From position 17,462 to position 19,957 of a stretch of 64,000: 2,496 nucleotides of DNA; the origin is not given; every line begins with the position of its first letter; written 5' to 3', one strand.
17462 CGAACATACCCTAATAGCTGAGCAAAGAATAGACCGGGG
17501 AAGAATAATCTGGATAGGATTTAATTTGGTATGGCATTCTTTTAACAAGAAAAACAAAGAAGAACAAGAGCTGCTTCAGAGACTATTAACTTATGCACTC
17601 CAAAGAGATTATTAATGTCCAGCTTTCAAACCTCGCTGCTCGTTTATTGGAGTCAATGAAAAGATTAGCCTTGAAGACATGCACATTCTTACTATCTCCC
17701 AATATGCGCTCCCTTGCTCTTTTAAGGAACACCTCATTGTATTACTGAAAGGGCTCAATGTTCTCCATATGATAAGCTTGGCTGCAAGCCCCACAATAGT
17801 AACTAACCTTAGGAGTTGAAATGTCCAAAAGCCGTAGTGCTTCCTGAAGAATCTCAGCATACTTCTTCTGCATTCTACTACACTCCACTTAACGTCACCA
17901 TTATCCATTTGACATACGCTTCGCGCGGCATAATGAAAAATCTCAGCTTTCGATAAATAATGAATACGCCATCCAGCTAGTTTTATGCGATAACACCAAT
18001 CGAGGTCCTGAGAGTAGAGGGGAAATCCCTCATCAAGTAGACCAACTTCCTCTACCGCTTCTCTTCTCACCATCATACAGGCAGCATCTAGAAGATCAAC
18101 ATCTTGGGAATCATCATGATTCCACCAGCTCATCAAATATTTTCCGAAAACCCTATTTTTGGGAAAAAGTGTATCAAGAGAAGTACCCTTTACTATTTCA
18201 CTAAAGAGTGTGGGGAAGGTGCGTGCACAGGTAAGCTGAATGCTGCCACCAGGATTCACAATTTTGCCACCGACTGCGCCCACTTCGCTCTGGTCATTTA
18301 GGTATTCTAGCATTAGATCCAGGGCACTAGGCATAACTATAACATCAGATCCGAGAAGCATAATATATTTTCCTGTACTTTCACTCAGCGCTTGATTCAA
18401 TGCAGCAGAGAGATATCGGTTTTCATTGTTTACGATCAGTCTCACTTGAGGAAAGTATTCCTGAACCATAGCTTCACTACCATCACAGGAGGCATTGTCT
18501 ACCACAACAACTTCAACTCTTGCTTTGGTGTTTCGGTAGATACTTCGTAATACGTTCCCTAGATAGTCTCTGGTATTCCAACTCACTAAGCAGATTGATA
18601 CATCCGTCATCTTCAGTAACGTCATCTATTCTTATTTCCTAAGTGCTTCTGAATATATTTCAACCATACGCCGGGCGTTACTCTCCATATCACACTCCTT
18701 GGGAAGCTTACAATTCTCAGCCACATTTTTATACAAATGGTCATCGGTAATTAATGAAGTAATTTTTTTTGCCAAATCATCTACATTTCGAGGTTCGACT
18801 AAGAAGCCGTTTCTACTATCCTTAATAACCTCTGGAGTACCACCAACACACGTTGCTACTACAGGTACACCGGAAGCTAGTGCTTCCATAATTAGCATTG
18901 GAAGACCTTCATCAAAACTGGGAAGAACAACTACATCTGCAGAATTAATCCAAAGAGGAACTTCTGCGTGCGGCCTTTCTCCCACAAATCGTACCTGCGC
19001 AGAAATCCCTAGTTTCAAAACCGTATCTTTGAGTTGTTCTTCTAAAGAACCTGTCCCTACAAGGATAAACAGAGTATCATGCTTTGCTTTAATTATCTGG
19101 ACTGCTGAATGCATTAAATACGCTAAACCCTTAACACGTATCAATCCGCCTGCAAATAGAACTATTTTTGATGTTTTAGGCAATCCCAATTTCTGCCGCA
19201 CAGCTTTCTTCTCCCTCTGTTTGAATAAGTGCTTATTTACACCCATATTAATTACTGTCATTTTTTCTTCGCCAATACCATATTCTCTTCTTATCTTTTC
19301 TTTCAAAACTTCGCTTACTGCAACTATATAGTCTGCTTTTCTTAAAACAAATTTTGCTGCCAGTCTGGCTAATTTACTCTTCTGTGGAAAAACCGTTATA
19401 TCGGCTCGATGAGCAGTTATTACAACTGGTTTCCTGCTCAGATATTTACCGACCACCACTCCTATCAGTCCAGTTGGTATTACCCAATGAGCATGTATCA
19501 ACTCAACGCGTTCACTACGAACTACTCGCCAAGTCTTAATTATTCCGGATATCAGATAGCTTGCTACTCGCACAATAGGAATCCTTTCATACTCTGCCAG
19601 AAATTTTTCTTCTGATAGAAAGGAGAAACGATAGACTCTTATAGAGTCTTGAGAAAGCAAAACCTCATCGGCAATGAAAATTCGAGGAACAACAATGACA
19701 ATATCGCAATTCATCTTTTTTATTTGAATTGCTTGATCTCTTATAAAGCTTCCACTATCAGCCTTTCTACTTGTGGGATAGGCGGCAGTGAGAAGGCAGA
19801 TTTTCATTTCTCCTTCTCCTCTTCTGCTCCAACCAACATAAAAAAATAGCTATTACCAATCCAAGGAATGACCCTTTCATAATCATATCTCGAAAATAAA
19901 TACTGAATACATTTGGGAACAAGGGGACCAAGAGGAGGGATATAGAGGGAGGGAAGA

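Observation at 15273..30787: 15-kb surface-glycan locus combining GT-C/GtrB lipid-linked glycosylation, exosortase-locus-type deacetylase and FemAB genes, and two cobalamin radical SAM enzymes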

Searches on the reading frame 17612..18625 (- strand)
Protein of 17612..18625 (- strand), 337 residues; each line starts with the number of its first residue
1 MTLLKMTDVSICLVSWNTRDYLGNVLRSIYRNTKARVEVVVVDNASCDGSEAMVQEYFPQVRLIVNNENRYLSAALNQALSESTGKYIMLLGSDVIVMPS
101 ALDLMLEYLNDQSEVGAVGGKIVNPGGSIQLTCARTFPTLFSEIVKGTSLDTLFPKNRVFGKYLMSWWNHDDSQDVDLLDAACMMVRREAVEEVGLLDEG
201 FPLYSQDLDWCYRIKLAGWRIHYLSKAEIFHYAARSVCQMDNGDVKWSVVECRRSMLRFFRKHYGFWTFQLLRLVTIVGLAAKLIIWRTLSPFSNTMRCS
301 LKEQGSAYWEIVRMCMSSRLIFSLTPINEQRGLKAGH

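Call 3: search_protein_families(library=pfam, proteins=[window:17612-18625:-], max_evalue=0.001)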
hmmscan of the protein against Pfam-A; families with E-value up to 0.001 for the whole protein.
window:17612-18625:- (337 aa): 3 families
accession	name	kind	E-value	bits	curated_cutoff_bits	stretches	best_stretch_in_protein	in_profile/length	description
PF00535.33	Glycos_transf_2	-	1.1e-25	90.9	23.3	1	10-137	1-131/168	Glycosyl transferase family 2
PF13641.12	Glyco_tranf_2_3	-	3.6e-23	83.2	27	1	9-247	3-227/230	Glycosyltransferase like family 2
PF13632.12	Glyco_trans_2_3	-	2.5e-05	24.6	27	1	182-289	75-167/198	Glycosyl transferase family group 2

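Call 6: search_protein_families(library=ncbifam, proteins=[window:17612-18625:-], max_evalue=0.00001)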
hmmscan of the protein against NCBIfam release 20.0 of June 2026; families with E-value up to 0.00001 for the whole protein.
window:17612-18625:- (337 aa): 15 families
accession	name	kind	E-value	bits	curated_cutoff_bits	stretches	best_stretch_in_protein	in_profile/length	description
TIGR03965.1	mycofact_glyco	equivalog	3.6e-19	69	280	2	6-125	73-194/467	mycofactocin biosynthesis glycosyltransferase MftF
TIGR03937.1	PgaC_IcaA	equivalog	2.1e-15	56.6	422.3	1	5-120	43-161/407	poly-beta-1,6-N-acetyl-D-glucosamine synthase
TIGR01556.1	rhamnosyltran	subfamily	9.6e-14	51.2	200.55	1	27-242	11-211/281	rhamnosyltransferase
NF053739.1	GlytfEpsEBac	equivalog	1.1e-13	50.9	450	1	9-123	3-121/265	glycosyltransferase EpsE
NF007482.0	PRK10073.1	equivalog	1.3e-12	47.4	423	1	7-108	6-109/334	glycosyltransferase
NF041875.1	EPS_EpsD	equivalog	2.5e-12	46.8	370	1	9-119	1-114/325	exopolysaccharide biosynthesis glycosyltransferase EpsD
TIGR03111.1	glyc2_xrt_Gpos1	hypoth_equivalog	2.9e-12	46.1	363.95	1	5-132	47-179/439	TIGR03111 family XrtG-associated glycosyltransferase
NF047683.1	TeichurnBiosyTuaG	equivalog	2.1e-11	44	400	1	7-113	6-115/252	teichuronic acid biosynthesis protein TuaG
NF038302.1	EPS_HpsE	equivalog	7.5e-11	41.5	300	1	8-123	2-125/307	hormogonium polysaccharide biosynthesis glycosyltransferase HpsE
NF038299.1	EPS_HpsN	equivalog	8.2e-09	34.9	425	1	9-235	3-224/317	hormogonium polysaccharide biosynthesis glycosyltransferase HpsN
NF041394.1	GtaseAglG_Halo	equivalog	3.7e-07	29.7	440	1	9-123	5-120/304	glucosyl-dolichyl phosphate glucuronosyltransferase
NF007453.0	PRK10018.1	equivalog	9e-07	28.8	382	1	9-110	8-112/280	colanic acid biosynthesis glycosyltransferase WcaA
TIGR04017.1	WcaA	equivalog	1.8e-06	27.8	495.75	1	9-109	7-110/279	colanic acid biosynthesis glycosyltransferase WcaA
TIGR04283.1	glyco_like_mftF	equivalog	1.9e-06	27.6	182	1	10-118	2-107/221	TIGR04283 family arsenosugar biosynthesis glycosyltransferase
NF050050.1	ProtGlycPglI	equivalog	3.8e-06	26.5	500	1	7-110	2-109/306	GalNAc(5)-diNAcBac-PP-undecaprenol beta-1,3-glucosyltransferase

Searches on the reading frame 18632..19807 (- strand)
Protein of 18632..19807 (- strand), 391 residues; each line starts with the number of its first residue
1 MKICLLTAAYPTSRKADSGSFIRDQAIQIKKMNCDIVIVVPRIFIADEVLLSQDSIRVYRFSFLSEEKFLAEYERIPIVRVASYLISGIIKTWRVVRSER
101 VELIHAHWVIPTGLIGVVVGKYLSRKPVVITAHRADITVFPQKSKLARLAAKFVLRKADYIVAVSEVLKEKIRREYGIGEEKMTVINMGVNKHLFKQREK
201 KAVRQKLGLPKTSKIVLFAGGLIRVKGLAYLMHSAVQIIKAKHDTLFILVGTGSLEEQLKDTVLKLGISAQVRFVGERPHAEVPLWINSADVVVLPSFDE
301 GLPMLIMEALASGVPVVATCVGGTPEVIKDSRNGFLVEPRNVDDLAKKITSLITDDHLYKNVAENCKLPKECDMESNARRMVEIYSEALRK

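Call 3: search_protein_families(library=pfam, proteins=[window:18632-19807:-], max_evalue=0.001)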
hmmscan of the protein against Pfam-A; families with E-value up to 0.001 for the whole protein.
window:18632-19807:- (391 aa): 7 families
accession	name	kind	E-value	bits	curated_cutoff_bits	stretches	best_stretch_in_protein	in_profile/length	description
PF00534.26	Glycos_transf_1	-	9.5e-43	146.1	26.4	1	200-366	2-169/172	Glycosyl transferases group 1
PF13692.12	Glyco_trans_1_4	-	2.2e-36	125.7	27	1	214-355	2-142/142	Glycosyl transferases group 1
PF13439.12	Glyco_transf_4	-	4.1e-18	66.4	28.5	1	75-191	47-167/170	Glycosyltransferase Family 4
PF13579.12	Glyco_trans_4_4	-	1.6e-17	64.7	29.7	1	35-187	20-156/158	Glycosyl transferase 4-like domain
PF13477.12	Glyco_trans_4_2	-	9.9e-12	45.6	23.4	1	81-164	57-138/139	Glycosyl transferase 4-like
PF20706.3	GT4-conflict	-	3.3e-11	43.3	26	1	154-335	143-327/385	Family 4 Glycosyltransferase in conflict systems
PF13524.12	Glyco_trans_1_2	-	0.00019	21.8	25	1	266-366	27-125/144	Glycosyl transferase-like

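Call 6: search_protein_families(library=ncbifam, proteins=[window:18632-19807:-], max_evalue=0.00001)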
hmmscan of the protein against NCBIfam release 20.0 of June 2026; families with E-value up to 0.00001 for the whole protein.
window:18632-19807:- (391 aa): 43 families (the best 25 are shown)
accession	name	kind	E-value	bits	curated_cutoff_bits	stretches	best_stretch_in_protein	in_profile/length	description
NF047684.1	TeichurnBiosyTuaC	equivalog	2.3e-56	191.4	550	1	1-388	1-389/391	teichuronic acid biosynthesis protein TuaC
TIGR03999.1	thiol_BshA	equivalog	7.3e-48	163.4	273.7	1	73-387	57-368/375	N-acetyl-alpha-D-glucosaminyl L-malate synthase BshA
TIGR03449.1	mycothiol_MshA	equivalog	2.7e-38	131.9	462.5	1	86-389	88-404/406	D-inositol-3-phosphate glycosyltransferase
TIGR03088.1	stp2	hypoth_equivalog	4e-38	131.4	409.05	1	90-386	71-367/374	TIGR03088 family PEP-CTERM/XrtA system glycosyltransferase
TIGR04063.1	stp3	hypoth_equivalog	1.4e-36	126.3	442.05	1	91-388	83-395/397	TIGR04063 family PEP-CTERM/XrtA system glycosyltransferase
NF041876.1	EPS_EpsE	equivalog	2.3e-33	116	400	1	152-366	156-372/389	exopolysaccharide biosynthesis GT4 family glycosyltransferase EpsE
TIGR02149.1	glgA_Coryne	subfamily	1.1e-30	107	302.4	1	99-387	82-389/391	glycogen synthase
TIGR04157.1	glyco_rSAM_CFB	subfamily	1.8e-30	106.3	400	1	152-362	164-381/406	TIGR04157 family glycosyltransferase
NF038229.1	Glyco4_Geo_Pelo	equivalog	2.6e-27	95.7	400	1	111-389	66-337/338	GPMC system family 4 glycosyltransferase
TIGR04047.1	MSMEG_0565_glyc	hypoth_equivalog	1.7e-25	89.9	259.85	1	128-386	113-372/373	MSMEG_0565 family glycosyltransferase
NF038298.1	EPS_HpsO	equivalog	4e-25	88.4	575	1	149-365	138-362/388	hormogonium polysaccharide biosynthesis glycosyltransferase HpsO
NF053787.1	GlcN_PG_synth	equivalog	5.2e-23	81.5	480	1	154-387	140-358/361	N-acetylglucosaminyl phosphatidylglycerol synthase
NF041010.1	glycosy_Agl16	equivalog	1.3e-22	80.2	575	1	106-388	87-351/352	glycosylation protein Agl16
TIGR04005.1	wcaL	equivalog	1.5e-22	80.1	537.6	1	154-356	171-373/406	colanic acid biosynthesis glycosyltransferase WcaL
NF007640.0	PRK10307.1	subfamily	3.4e-22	78.9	276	1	144-365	158-382/411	WcaI family glycosyltransferase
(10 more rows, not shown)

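Call 22: list_cluster_members(proteins=[window:18632-19807:-, window:20637-22427:-, window:22441-23499:-, window:44637-45761:-, window:47099-48967:-, window:11765-12352:+])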
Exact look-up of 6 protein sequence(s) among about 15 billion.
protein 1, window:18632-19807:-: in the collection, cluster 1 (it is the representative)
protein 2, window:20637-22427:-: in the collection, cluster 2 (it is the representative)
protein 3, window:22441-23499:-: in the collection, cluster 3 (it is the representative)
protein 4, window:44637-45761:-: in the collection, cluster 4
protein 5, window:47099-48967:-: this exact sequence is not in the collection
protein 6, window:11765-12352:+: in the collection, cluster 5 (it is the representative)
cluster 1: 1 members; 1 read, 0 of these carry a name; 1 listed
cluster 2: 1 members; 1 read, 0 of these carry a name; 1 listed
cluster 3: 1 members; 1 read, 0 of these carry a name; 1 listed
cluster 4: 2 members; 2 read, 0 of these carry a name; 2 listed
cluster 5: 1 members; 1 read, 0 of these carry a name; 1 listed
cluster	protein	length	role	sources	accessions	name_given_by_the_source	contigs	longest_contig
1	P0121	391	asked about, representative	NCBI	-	-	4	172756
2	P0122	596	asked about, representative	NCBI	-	-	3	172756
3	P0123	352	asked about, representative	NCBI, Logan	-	-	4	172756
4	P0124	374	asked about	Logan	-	-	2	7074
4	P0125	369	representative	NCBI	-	-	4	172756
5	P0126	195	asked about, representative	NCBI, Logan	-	-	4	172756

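Call 67: predict_structure(alignment_id=A3)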
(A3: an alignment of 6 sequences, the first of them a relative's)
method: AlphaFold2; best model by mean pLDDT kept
length: 596 residues; sequences in the alignment: 6
mean_pLDDT: 60.9   pTM: 0.41
mean pLDDT of the five models: 60.9, 57.2, 56.5, 54.4, 53.4
residues with pLDDT >= 90: 23; 70-90: 196; 50-70: 202; < 50: 175
segments of 3 or more residues with pLDDT < 50: 23-25, 173-228, 249-264, 267-273, 385-443, 458-476, 502-505
pLDDT, mean of each block of 10 residues (from residue 1): 76 72 57 63 83 81 76 87 86 83 68 67 86 86 90 89 77 44 37 35 35 29 34 68 61 25 43 52 58 57 69 75 63 73 82 80 56 61 45 29 27 31 33 41 56 53 34 44 64 58 50 63 57 80 66 73 71 67 85 63
secondary structure, 60 per line:
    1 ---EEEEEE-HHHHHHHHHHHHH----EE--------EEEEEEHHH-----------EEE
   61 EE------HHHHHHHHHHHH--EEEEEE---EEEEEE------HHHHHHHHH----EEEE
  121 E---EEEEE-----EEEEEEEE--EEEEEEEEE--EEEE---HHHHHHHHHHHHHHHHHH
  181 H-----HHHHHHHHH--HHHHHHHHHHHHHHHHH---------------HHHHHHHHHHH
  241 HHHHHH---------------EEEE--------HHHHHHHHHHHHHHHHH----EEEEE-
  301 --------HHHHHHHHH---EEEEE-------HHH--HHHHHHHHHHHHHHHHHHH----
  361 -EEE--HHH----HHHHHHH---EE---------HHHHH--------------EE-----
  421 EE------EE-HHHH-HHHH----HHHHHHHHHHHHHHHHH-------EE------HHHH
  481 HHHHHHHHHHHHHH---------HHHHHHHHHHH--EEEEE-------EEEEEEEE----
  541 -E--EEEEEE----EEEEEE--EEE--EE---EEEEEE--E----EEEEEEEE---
elements in order: E4-9 H11-23 E38-43 E58-62 H69-80 E83-88 E92-97 H104-112 E117-121 E125-129 E135-142 E145-153 E156-159 H163-181 H187-195 H198-214 H230-246 E262-265 H274-290 E295-299 H309-317 E321-325 H338-356 E362-364 H374-380 H395-399 H432-435 H437-440 H445-461 H477-494 H504-514 E517-521 E529-536 E545-550 E555-560 E563-565 E573-578 E586-593

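Call 69: fold_search(model_id=the predicted structure, library=pdb)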
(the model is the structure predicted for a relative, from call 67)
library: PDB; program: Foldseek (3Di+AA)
matches with E <= 10: 989; with E <= 0.001: 61
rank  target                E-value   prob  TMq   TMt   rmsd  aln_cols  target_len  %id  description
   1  3qbu_A                1.2e-06  1.00  0.17  0.33  19.8       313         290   17  Crystal structure of putative peptidoglycan deactelyase (HP0310) from Helicobacter pylori (released 2011-05-25)
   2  3rxz_B                1.4e-06  1.00  0.19  0.37  18.8       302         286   19  Crystal structure of putative polysaccharide deacetylase from Mycobacterium smegmatis (released 2011-06-22)
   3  3rxz_C                3.4e-06  1.00  0.19  0.37  18.9       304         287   21  Crystal structure of putative polysaccharide deacetylase from Mycobacterium smegmatis (released 2011-06-22)
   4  3rxz_A                5.1e-06  1.00  0.18  0.35  18.9       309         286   20  Crystal structure of putative polysaccharide deacetylase from Mycobacterium smegmatis (released 2011-06-22)
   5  2vyo                  6.8e-06  1.00  0.18  0.48  14.6       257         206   16  Chitin deacetylase family member from Encephalitozoon cuniculi (released 2008-08-12)
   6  3s6o_A                1.1e-05  1.00  0.18  0.33  18.9       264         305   16  Crystal structure of a Polysaccharide deacetylase family protein from Burkholderia pseudomallei (released 2011-06-15)
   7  3s6o_C                1.5e-05  1.00  0.18  0.33  18.7       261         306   16  Crystal structure of a Polysaccharide deacetylase family protein from Burkholderia pseudomallei (released 2011-06-15)
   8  7ax7                  2.7e-05  1.00  0.16  0.43  16.0       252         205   13  Crystal structure of the Xyl-CE4 domain of a multidomain xylanase from the hindgut metagenome of Trinervitermes trinervo (released 2020-11-18)
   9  2iw0                  3.2e-05  1.00  0.19  0.45  13.7       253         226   16  Structure of the chitin deacetylase from the fungal pathogen Colletotrichum lindemuthianum (released 2006-07-04)
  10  3kl3_C                3.2e-05  0.96  0.14  0.19  19.1       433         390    7  Crystal structure of Ligand bound XynC (released 2010-12-08)
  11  4l1g_D                3.8e-05  1.00  0.18  0.46  15.3       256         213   14  Crystal structure of the Bc1960 peptidoglycan N-acetylglucosamine deacetylase from Bacillus cereus (released 2014-06-04)
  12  6jmq_B                3.8e-05  0.99  0.19  0.24  21.5       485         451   11  LAT1-CD98hc complex bound to MEM-108 Fab (released 2019-06-19)
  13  6h8n_B                4.0e-05  1.00  0.17  0.44  16.5       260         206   15  Structure of peptidoglycan deacetylase PdaC from Bacillus subtilis - mutant D285S (released 2019-11-13)
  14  5n1j_A                4.5e-05  1.00  0.17  0.45  15.7       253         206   15  Crystal structure of the polysaccharide deacetylase Bc1974 from Bacillus cereus (released 2018-02-21)
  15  8wnt_A                4.5e-05  0.97  0.17  0.20  26.0       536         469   12  Cryo EM map of SLC7A10 with L-Alanine substrate (released 2024-05-15)
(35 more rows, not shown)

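Call 77: search_protein_representatives(alignment_id=A3)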
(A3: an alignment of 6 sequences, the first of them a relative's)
Query: 6 sequences, 596 profile positions. Proteins with E-value up to 0.001 (for the whole library): 3388; up to 1e-10: 427; up to 1e-30: 59. The best 150 are listed.
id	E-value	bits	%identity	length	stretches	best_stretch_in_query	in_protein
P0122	0.0e+00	1034.7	-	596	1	1-595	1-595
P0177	3.2e-177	607.1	-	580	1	2-551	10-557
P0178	4.4e-149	514.1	-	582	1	1-589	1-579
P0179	3.1e-111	389.1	-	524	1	102-523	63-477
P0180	8.1e-98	344.8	-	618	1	13-592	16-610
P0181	8.9e-94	331.5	-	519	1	115-524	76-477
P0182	2.9e-91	323.2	-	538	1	102-562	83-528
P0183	2.4e-90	320.1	-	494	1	77-527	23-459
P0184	8.5e-80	285.3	-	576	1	13-548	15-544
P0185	2.4e-79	283.8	-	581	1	7-562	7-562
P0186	5.8e-76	272.6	-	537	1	150-562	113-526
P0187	1.0e-75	271.9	-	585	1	147-549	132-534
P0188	1.6e-74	267.9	-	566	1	80-589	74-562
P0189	2.7e-73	263.8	-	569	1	107-541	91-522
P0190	3.6e-73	263.4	-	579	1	109-547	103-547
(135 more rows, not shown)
